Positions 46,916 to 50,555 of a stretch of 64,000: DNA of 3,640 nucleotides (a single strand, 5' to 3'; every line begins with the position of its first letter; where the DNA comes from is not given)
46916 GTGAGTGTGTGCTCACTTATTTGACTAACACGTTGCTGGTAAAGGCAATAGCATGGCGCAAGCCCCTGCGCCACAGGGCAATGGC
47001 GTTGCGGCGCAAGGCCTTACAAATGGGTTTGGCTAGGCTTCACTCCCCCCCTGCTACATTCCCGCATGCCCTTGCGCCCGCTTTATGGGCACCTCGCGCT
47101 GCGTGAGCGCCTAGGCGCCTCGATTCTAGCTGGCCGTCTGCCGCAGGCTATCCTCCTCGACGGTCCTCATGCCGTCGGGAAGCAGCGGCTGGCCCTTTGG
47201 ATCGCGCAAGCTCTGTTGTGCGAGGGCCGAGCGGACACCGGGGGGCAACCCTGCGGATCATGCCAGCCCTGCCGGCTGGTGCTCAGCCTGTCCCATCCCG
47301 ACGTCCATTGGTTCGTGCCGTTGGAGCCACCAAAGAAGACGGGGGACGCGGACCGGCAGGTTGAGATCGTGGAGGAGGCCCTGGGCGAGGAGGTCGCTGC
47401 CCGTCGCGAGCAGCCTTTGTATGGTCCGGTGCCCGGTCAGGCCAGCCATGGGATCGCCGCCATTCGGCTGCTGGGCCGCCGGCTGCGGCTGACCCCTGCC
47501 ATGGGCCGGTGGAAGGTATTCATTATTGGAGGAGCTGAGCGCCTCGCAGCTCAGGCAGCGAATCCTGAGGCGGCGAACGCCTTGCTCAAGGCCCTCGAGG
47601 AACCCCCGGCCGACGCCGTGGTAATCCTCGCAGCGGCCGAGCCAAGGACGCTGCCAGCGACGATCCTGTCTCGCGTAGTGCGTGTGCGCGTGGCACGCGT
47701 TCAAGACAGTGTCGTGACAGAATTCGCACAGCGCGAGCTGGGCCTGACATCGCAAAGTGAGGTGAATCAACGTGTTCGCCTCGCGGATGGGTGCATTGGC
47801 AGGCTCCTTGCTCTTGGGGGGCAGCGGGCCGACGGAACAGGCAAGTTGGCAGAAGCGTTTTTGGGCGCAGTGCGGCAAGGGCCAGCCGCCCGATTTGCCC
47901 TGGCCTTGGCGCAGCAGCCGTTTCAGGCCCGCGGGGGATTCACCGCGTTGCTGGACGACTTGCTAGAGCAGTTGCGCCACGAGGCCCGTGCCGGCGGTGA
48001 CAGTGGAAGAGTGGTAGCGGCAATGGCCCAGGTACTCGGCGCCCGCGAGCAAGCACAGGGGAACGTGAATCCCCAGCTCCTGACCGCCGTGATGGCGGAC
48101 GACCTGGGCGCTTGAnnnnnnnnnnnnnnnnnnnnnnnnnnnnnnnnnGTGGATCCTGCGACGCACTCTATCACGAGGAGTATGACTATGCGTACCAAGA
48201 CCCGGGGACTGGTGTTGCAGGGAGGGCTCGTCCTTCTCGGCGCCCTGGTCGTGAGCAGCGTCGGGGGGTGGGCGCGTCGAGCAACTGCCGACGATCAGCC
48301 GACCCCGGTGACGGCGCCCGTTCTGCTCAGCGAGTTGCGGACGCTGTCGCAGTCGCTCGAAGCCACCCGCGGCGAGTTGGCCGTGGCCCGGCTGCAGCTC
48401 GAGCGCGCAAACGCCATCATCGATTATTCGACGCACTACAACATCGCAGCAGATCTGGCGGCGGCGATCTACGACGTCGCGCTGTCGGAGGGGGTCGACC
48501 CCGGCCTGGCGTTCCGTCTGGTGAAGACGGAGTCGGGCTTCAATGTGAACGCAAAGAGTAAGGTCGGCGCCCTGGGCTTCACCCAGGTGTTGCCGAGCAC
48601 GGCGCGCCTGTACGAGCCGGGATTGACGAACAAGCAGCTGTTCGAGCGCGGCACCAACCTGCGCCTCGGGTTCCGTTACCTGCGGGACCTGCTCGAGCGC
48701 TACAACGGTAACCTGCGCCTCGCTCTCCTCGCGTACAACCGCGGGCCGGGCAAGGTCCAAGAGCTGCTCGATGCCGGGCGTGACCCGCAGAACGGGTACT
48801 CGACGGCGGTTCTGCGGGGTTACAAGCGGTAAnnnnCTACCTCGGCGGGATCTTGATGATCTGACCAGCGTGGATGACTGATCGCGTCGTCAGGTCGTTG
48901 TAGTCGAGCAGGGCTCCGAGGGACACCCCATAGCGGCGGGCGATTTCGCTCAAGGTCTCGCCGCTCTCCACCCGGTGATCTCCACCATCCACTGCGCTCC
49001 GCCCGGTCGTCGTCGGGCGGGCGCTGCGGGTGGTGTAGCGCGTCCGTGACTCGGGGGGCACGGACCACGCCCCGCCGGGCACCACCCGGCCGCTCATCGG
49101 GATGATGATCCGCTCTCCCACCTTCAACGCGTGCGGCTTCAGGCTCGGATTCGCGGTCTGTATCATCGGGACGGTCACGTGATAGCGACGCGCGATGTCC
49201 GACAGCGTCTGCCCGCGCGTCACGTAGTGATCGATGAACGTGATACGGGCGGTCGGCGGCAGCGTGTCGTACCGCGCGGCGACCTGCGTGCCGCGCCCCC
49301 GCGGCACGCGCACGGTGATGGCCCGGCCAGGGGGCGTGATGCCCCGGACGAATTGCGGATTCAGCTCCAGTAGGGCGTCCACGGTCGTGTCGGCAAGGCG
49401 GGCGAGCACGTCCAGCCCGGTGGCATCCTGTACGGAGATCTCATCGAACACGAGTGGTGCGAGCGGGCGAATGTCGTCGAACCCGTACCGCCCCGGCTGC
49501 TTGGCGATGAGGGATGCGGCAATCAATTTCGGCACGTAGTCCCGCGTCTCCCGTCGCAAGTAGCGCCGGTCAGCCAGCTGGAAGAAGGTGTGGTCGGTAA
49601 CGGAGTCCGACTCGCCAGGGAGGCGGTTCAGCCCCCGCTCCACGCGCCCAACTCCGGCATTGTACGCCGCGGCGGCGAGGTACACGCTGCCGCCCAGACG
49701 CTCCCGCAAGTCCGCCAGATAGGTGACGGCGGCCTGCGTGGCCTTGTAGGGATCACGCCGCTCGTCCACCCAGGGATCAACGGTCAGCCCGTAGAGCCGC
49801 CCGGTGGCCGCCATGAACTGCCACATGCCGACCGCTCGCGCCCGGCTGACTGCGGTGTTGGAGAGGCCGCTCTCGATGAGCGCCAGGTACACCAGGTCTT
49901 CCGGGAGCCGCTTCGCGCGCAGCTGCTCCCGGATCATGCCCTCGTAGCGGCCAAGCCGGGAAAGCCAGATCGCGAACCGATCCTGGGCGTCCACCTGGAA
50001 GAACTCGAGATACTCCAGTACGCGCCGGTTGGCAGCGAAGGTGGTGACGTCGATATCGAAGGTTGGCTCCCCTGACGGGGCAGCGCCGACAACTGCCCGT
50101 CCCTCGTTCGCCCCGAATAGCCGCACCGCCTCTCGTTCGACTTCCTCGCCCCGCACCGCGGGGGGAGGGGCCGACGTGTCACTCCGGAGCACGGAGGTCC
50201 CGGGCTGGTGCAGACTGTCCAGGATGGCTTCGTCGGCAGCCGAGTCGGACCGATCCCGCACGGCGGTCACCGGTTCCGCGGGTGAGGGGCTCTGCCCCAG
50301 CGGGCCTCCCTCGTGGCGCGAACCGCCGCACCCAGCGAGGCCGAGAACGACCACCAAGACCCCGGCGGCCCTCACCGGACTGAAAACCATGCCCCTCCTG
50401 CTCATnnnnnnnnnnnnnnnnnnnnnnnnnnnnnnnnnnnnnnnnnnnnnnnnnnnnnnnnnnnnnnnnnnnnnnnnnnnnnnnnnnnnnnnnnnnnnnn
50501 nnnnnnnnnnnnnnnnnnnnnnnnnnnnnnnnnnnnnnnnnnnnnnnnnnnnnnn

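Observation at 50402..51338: Three unknown small proteins translationally chained to an MltD-like lytic transglycosylase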

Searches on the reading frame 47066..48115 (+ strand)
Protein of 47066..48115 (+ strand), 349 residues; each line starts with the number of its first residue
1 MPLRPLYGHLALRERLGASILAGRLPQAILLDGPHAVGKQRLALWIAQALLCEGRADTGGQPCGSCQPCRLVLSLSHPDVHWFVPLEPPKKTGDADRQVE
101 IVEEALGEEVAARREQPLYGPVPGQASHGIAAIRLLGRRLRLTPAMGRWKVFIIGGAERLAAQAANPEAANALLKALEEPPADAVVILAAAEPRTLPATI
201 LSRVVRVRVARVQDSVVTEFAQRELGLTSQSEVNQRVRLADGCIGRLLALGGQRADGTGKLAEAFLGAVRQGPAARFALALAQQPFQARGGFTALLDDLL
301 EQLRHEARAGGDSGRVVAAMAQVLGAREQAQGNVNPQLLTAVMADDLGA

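Call 48: search_protein_families(library=ncbifam, proteins=[window:47066-48115:+], max_evalue=0.001)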
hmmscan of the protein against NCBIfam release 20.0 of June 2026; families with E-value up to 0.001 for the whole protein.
window:47066-48115:+ (349 aa): 56 families (the best 25 are shown)
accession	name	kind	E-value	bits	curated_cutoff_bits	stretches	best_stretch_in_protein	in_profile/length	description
TIGR00678.1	holB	equivalog_domain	2.5e-42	144.6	180.6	1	17-244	5-185/188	DNA polymerase III subunit delta'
NF004310.0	PRK05707.1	equivalog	3e-32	112.3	280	2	23-90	19-84/328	DNA polymerase III subunit delta'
NF011524.0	PRK14963.1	equivalog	1.9e-28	99.9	601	2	132-219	100-182/647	DNA polymerase III subunits gamma and tau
NF005972.1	PRK08058.1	equivalog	1.7e-27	96.5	340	2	14-85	15-84/328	DNA polymerase III subunit delta'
NF005677.0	PRK07471.1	equivalog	1.8e-27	96.5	252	2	131-315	124-304/366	DNA polymerase III subunit delta'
TIGR02397.1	dnaX_nterm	equivalog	4.6e-27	95.2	250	2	127-220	96-184/355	DNA polymerase III subunit gamma/tau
NF005926.0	PRK07940.1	equivalog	6.7e-26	91.5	300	2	123-246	90-207/394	DNA polymerase III subunit delta'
NF006430.0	PRK08699.1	equivalog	7.5e-25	87.6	481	2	23-99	18-93/325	DNA polymerase III subunit delta'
NF005941.0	PRK07993.1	equivalog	1.5e-23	83.9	477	2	121-324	81-281/334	DNA polymerase III subunit delta'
NF011526.0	PRK14965.1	equivalog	5.2e-23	81.7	670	2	126-213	97-179/578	DNA polymerase III subunits gamma and tau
NF004046.1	PRK05563.1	equivalog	6.3e-23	81.5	400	2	128-216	98-181/567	DNA polymerase III subunit gamma/tau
NF011512.0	PRK14950.1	equivalog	6.9e-23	81.6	593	2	128-215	99-182/585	DNA polymerase III subunits gamma and tau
NF006585.0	PRK09111.1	equivalog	1.1e-22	80.4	604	2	126-222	125-217/616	DNA polymerase III subunit gamma/tau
NF006280.0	PRK08451.1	equivalog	3.8e-22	78.8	572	1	126-219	95-183/535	DNA polymerase III subunit gamma/tau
NF004759.0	PRK06090.1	equivalog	4.3e-22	78.9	457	2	14-86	13-82/319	DNA polymerase III subunit delta'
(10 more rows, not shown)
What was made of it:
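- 47066..48832 (+): holB (47066..48115) and a small membrane-anchored SLT-domain protein (48149..48832). They converge on the 3' end of the cassette and are a conserved neighbourhood. NCBIfam hits (call 48).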

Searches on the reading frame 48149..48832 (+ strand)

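Call 48: search_protein_families(library=ncbifam, proteins=[window:48149-48832:+], max_evalue=0.001)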
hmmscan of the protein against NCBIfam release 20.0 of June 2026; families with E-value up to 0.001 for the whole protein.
window:48149-48832:+ (227 aa): 4 families
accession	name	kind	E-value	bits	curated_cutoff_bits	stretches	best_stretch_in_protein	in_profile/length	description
NF047373.1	BB0259_flg_lyt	exception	2.8e-18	66.1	234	1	107-204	552-651/705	flagellar assembly lytic transglycosylase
NF008631.0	PRK11619.1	equivalog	9.8e-12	44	536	1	115-208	491-590/644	murein transglycosylase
NF008050.0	PRK10783.1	equivalog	2.8e-06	25.9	508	1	127-207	127-209/457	murein transglycosylase D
NF008670.0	PRK11671.1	equivalog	9.1e-05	21.8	375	1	108-207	197-310/359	membrane-bound lytic murein transglycosylase MltC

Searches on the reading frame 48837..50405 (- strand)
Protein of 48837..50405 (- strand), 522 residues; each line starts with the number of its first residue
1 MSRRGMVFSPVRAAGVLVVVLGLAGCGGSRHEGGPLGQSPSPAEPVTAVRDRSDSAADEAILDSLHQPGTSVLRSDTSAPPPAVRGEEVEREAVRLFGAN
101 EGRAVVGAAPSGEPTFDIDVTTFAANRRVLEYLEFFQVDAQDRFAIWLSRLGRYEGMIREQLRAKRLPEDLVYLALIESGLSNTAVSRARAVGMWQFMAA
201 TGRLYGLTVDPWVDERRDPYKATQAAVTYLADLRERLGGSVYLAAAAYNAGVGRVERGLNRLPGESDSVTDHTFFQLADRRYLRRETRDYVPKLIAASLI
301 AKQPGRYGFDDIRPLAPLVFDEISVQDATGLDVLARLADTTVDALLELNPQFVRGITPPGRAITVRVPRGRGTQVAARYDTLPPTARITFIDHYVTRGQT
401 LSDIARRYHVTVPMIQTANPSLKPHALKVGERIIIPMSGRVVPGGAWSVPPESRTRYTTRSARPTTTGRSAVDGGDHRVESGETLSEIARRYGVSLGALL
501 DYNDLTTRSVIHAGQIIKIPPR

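Call 3: search_protein_families(library=pfam, proteins=[window:48837-50405:-], max_evalue=1)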
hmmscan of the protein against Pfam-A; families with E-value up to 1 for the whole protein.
window:48837-50405:- (522 aa): 11 families
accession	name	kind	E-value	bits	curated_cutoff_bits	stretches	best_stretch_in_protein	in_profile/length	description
PF01476.26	LysM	-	4.4e-26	91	20.9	2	477-520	1-43/43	LysM domain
PF01464.25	SLT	-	1.5e-24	86.2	21.3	1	161-259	6-105/117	Transglycosylase SLT domain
PF23473.1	LysM3_LYK4_5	-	5.4e-06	26.8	29.3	1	479-511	7-39/48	LYK4/5 LysM3 domain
PF04545.22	Sigma70_r4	-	6.7e-05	22.8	24.1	1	482-497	20-35/50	Sigma-70, region 4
PF23457.1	LysM2_NFP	-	0.0018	18.7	36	1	414-437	32-55/56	NFP LysM2 domain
PF13518.12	HTH_28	-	0.0039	17.7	25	0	480-495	10-25/52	Helix-turn-helix domain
PF23577.1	LysM_RLK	-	0.0046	17.4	27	0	481-503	7-29/44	LysM domain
PF13384.12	HTH_23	-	0.0054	17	24.6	0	480-496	15-31/50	Homeodomain-like domain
PF23446.1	LysM1_NFP_LYK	-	0.032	15.5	36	0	399-437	16-55/60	NFP/LYK LysM1 domain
PF13542.12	HTH_Tnp_ISL3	-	0.09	12.7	27.4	0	390-412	19-40/51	Helix-turn-helix domain of transposase family ISL3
PF02796.21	HTH_7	-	0.14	12.7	23.8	0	478-495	17-34/45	Helix-turn-helix domain of resolvase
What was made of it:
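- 48837..50405 (-): MltD-like lytic transglycosylase lipoprotein (SLT domain plus 2 LysM; ES / GMWQ / AYNAG motifs; LAGC lipobox). It is the last gene of the unit. An alternative start is the ATG at 50390. Pfam SLT 1.5e-24 and LysM 4.4e-26 (call 3).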

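Call 4: search_protein_families(library=ncbifam, proteins=[window:48837-50405:-], max_evalue=1)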
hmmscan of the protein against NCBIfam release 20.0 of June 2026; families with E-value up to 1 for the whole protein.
window:48837-50405:- (522 aa): 21 families
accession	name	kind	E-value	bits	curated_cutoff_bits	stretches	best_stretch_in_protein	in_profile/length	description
NF008050.0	PRK10783.1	equivalog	1.5e-42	145.5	508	2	154-436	104-388/457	murein transglycosylase D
NF047373.1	BB0259_flg_lyt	exception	4.7e-13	48.8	234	1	154-299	548-686/705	flagellar assembly lytic transglycosylase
NF042931.1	SAG1386_EF1546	equivalog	3.9e-10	40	80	1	459-519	94-157/158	SAG1386/EF1546 family surface-associated protein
TIGR02899.1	spore_safA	subfamily_domain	8.4e-10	38.4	67.85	2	479-520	1-43/44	SafA/ExsA family spore coat assembly protein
NF050804.1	CellDivDipMCaul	equivalog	1.2e-08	34.2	900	2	479-520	363-404/634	cell division endopeptidase DipM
TIGR02907.1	spore_VI_D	equivalog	1.8e-06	27.8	169.85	1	479-520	304-344/344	stage VI sporulation protein D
NF041208.1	celldiv_DipM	equivalog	1.6e-05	24.3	740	2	466-520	175-228/419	cell division endopeptidase DipM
NF047755.1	LIC_10271_M23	exception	2.4e-05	24.2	180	1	476-521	26-71/207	LIC_10271 family cell wall hydrolase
NF010723.1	PRK14125.1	equivalog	2.9e-05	23.9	60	2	390-437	32-86/87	cell division suppressor protein YneA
NF040883.1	amid_act_ActS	equivalog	6.7e-05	22.3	375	2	470-519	29-78/242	amidase activator ActS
NF052398.1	Agg_Promo_Fact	equivalog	0.00025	21.3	170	1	394-442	32-80/202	aggregation-promoting factor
NF004974.0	PRK06347.1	equivalog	0.00089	18.4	701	1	395-519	335-449/592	1,4-beta-N-acetylmuramoylhydrolase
NF008631.0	PRK11619.1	equivalog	0.0018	16.7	536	1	175-270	501-600/644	murein transglycosylase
NF010495.0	PRK13914.1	equivalog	0.0052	15.8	647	1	471-519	194-243/481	invasion associated endopeptidase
NF008112.0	PRK10859.1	equivalog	0.016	13.6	354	1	178-256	313-391/483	membrane-bound lytic murein transglycosylase MltF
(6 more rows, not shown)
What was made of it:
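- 48837..50405 (-): NCBIfam MltD model 145 bits, below its equivalog cut-off of 508 (call 4).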
